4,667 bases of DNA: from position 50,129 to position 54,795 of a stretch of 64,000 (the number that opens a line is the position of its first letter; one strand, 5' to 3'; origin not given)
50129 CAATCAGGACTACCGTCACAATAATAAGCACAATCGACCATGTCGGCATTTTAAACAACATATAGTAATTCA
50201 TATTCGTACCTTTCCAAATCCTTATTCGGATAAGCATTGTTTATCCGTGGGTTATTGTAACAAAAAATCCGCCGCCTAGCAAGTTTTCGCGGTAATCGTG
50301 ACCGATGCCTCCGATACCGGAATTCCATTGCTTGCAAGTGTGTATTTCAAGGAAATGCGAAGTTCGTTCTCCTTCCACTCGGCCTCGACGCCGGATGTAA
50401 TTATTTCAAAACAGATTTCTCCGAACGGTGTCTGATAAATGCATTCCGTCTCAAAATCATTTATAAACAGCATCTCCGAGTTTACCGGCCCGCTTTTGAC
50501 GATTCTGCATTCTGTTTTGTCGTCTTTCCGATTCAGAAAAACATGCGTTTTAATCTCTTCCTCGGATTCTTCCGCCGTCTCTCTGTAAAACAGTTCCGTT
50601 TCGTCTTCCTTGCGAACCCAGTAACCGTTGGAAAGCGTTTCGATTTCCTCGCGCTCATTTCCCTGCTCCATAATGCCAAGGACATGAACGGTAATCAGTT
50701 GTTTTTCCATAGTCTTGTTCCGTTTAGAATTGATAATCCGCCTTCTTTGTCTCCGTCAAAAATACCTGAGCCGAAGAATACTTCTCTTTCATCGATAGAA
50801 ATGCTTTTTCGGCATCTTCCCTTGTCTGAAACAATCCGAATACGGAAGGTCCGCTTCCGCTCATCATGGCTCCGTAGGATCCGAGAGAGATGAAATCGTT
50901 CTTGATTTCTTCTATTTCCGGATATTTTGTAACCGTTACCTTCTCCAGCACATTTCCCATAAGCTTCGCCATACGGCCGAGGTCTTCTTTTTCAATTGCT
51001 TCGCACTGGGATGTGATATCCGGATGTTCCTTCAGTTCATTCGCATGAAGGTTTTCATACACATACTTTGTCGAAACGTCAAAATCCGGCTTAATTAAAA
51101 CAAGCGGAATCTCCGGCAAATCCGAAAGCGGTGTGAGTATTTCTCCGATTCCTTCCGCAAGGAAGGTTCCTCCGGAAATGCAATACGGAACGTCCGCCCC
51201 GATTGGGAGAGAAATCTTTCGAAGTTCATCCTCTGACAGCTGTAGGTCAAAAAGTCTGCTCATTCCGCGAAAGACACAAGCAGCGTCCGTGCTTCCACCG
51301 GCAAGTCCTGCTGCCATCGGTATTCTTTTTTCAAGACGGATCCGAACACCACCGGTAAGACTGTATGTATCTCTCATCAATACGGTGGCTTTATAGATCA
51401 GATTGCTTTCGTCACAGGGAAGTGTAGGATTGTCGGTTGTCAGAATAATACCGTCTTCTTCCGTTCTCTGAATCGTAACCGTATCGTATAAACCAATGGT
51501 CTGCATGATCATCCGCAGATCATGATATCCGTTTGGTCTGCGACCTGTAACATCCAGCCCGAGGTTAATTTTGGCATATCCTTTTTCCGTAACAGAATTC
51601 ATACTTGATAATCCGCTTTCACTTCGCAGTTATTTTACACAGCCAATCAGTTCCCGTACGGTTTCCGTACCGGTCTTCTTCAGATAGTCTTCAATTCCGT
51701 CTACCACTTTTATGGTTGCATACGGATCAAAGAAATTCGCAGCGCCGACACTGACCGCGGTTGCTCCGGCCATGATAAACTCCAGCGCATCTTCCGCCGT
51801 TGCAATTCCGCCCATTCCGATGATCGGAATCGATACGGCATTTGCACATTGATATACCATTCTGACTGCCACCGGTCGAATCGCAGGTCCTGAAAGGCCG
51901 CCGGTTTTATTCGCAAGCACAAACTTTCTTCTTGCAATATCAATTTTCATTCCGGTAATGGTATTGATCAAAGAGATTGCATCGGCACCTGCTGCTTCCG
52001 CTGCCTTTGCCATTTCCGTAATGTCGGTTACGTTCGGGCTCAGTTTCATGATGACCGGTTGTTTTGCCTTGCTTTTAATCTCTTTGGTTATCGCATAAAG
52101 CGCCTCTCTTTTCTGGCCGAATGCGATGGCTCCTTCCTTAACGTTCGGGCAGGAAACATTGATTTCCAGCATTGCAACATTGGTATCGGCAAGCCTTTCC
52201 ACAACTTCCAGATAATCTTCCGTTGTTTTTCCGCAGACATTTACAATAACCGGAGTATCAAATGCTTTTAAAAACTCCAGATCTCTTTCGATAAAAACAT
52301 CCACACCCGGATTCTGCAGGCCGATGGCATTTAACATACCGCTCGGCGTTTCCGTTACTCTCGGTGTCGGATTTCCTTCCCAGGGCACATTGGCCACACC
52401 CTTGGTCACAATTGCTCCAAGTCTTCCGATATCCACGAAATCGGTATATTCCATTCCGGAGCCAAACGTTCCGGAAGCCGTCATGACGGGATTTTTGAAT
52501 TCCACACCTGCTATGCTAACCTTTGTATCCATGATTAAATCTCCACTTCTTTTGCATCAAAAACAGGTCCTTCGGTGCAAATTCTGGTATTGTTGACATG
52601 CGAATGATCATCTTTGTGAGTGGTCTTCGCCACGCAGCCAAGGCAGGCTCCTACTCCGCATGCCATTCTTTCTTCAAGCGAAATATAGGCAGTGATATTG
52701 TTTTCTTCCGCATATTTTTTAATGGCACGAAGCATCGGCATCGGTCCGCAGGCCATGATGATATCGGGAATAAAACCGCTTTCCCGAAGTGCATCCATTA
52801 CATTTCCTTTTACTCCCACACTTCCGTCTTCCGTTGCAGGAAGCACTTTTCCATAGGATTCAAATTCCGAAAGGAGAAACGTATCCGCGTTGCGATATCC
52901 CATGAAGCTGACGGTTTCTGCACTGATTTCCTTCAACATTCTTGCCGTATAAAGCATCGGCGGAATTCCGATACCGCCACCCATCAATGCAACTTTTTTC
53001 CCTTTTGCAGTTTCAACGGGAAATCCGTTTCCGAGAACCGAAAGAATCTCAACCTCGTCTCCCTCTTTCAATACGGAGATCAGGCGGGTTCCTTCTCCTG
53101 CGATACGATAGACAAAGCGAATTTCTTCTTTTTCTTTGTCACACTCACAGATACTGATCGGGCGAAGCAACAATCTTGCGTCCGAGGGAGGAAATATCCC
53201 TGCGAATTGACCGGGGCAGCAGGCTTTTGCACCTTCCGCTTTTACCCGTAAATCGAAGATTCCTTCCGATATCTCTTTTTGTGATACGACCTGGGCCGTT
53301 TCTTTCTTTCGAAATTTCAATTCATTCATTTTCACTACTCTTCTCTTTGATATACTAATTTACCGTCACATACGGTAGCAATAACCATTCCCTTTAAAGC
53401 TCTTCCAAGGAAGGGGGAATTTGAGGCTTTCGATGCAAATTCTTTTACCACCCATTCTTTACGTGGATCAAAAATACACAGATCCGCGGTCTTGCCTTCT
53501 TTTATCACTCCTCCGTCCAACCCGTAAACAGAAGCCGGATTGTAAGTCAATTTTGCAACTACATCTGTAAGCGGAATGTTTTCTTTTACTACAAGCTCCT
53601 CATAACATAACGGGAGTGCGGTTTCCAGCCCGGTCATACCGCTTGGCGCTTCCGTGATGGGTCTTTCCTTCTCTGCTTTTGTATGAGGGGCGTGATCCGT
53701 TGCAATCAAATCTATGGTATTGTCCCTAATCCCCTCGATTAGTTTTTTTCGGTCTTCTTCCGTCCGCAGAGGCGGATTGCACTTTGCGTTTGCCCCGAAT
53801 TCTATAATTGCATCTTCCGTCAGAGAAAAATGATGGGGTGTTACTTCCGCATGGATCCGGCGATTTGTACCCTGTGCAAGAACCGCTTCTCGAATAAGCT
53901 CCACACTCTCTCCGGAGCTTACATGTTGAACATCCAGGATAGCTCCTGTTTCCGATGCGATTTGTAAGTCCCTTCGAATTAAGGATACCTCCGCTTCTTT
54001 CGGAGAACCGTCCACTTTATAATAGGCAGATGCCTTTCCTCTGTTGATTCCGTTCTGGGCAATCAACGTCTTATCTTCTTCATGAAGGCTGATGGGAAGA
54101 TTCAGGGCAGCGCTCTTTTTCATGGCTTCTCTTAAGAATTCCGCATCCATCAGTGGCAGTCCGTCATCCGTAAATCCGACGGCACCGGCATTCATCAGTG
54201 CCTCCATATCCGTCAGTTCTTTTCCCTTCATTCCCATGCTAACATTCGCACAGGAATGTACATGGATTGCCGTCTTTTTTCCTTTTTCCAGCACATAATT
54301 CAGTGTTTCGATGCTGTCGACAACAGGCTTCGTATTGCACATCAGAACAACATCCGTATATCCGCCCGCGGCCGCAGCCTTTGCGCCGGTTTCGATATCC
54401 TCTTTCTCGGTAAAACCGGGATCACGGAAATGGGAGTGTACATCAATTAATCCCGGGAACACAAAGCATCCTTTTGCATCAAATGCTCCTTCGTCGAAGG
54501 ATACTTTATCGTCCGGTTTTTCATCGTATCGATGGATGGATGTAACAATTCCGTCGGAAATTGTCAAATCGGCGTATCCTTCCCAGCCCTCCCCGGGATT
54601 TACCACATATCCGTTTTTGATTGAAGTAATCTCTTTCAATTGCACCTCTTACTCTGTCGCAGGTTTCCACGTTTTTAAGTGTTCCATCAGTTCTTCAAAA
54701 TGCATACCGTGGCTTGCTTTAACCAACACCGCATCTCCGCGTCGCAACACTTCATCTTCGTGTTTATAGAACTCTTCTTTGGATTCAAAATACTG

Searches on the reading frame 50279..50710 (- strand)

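Call 12: search_protein_families(library=pfam, proteins=[window:50279-50710:-], max_evalue=0.001)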
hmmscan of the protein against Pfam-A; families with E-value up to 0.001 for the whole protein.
window:50279-50710:- (144 aa): 1 family
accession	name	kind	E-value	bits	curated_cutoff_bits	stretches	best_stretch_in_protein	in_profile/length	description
PF09148.16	DUF1934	-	5.6e-25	88.2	22.5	1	9-139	2-128/128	Domain of unknown function (DUF1934)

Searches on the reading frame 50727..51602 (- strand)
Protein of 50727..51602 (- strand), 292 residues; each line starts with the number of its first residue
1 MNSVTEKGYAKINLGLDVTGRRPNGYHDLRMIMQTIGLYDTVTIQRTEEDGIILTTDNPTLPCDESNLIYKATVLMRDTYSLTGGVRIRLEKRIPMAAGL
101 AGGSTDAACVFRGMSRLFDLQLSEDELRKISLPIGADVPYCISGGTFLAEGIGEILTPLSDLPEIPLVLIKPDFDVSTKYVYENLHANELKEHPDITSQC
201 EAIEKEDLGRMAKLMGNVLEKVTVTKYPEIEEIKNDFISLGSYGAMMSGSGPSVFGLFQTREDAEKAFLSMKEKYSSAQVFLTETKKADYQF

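Call 12: search_protein_families(library=pfam, proteins=[window:50727-51602:-], max_evalue=0.001)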
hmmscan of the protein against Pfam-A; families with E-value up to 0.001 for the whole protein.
window:50727-51602:- (292 aa): 3 families
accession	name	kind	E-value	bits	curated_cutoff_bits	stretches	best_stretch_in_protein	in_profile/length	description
PF08544.19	GHMP_kinases_C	-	1.5e-17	64.2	21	1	201-276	3-84/85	GHMP kinases C terminal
PF00288.32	GHMP_kinases_N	-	7e-16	58.7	22.3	1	67-145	1-87/87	GHMP kinases N terminal domain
PF22700.2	MVD-like_N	-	0.00039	20.5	27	1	43-130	40-127/157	Diphosphomevalonate decarboxylase-like N-terminal domain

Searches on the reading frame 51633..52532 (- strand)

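Call 12: search_protein_families(library=pfam, proteins=[window:51633-52532:-], max_evalue=0.001)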
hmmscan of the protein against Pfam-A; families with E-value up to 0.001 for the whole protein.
window:51633-52532:- (300 aa): 5 families
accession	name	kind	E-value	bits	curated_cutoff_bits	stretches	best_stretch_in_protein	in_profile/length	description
PF01180.27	DHO_dh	-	6.5e-88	295.1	27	1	4-284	3-291/291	Dihydroorotate dehydrogenase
PF01207.24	Dus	-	7.8e-11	42.1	20.4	1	92-273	53-224/311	Dihydrouridine synthase (Dus)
PF03060.21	NMO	-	5.1e-05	23.3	28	1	173-265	127-224/331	Nitronate monooxygenase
PF04309.18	G3P_antiterm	-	6e-05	23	27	0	223-265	128-170/173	Glycerol-3-phosphate responsive antiterminator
PF00977.27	His_biosynth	-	0.00017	21.6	23.6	1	219-275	58-114/228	Histidine biosynthesis protein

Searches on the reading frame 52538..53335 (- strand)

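Call 12: search_protein_families(library=pfam, proteins=[window:52538-53335:-], max_evalue=0.001)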
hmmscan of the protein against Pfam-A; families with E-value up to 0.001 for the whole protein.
window:52538-53335:- (266 aa): 2 families
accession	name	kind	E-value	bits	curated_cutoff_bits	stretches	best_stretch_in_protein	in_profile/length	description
PF10418.14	DHODB_Fe-S_bind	-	4.6e-17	61.9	23.9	1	221-264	1-40/41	Iron-sulfur cluster binding domain of dihydroorotate dehydrogenase B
PF00175.26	NAD_binding_1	-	0.00052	21.1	22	0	117-206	1-108/109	Oxidoreductase NAD-binding domain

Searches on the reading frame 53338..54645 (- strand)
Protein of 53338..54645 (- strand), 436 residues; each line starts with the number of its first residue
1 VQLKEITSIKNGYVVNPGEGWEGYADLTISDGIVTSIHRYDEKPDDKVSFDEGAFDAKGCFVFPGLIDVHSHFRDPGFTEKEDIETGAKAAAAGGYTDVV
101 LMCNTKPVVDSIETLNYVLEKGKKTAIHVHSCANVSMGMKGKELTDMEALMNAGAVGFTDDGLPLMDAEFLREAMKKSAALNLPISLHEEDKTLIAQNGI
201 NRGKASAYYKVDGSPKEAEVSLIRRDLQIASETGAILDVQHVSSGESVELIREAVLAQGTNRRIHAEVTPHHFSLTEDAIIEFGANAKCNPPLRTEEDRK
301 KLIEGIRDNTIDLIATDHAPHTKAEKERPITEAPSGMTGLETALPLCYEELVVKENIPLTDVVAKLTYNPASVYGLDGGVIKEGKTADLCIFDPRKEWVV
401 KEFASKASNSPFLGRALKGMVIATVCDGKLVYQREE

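Call 12: search_protein_families(library=pfam, proteins=[window:53338-54645:-], max_evalue=0.001)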
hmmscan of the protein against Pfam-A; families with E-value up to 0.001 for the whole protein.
window:53338-54645:- (436 aa): 5 families
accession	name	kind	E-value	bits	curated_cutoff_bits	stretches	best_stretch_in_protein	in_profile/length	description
PF01979.26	Amidohydro_1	-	4.8e-27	95.5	25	1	61-431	1-345/345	Amidohydrolase family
PF07969.17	Amidohydro_3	-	1.3e-14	55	29.7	2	354-432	404-472/472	Amidohydrolase family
PF19799.5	DUF6282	-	0.00017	21.8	26.8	0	65-267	1-172/196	Family of unknown function (DUF6282)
PF12890.13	DHOase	-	0.00023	21.7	21.2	1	62-247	4-142/142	Dihydro-orotase-like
PF01026.27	TatD_DNase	-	0.00034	20.5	27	0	67-191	1-131/253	TatD related DNase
